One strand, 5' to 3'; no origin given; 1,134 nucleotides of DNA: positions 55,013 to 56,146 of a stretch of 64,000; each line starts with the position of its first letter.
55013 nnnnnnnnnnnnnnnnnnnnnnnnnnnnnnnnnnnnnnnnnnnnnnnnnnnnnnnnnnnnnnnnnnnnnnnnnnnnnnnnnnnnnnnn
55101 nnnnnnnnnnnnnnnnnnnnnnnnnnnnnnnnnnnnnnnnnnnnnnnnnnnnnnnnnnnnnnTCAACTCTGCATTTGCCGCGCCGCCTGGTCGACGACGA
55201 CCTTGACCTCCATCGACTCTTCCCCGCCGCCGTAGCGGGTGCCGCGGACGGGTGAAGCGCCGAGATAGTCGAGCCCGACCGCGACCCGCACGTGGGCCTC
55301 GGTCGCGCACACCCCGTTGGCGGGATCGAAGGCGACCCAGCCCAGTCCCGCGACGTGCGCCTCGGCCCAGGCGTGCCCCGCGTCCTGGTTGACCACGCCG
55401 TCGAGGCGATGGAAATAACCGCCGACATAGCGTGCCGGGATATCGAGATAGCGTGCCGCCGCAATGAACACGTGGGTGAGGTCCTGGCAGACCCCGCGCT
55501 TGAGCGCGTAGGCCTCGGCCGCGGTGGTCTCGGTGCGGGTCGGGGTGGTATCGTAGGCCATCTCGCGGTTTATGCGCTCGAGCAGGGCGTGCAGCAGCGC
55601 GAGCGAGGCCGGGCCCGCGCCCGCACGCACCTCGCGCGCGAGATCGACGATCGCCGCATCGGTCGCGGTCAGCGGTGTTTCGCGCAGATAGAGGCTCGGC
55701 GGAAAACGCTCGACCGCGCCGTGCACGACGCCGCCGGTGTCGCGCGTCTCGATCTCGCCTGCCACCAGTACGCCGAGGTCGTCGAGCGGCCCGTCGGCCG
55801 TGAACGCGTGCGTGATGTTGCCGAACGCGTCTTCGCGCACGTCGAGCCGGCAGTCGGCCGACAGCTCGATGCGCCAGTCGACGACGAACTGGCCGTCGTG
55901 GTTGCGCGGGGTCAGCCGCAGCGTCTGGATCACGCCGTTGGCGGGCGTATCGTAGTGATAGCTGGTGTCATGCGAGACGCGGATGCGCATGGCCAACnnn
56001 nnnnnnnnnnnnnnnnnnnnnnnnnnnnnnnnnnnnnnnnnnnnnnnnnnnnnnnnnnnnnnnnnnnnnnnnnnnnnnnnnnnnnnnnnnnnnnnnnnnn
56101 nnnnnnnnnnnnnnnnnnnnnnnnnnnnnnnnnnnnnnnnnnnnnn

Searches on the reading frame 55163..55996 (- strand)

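Call 28: search_protein_families(library=pfam, proteins=[window:55163-55996:-], max_evalue=0.001)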
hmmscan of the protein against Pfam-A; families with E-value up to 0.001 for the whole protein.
window:55163-55996:- (277 aa): 2 families
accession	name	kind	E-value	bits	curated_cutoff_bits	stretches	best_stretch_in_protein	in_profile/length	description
PF01841.26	Transglut_core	-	1.2e-21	77.4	23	1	118-225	2-108/108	Transglutaminase-like superfamily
PF08379.15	Bact_transglu_N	-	1.9e-19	70.6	27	1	5-83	1-80/80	Bacterial transglutaminase-like N-terminal region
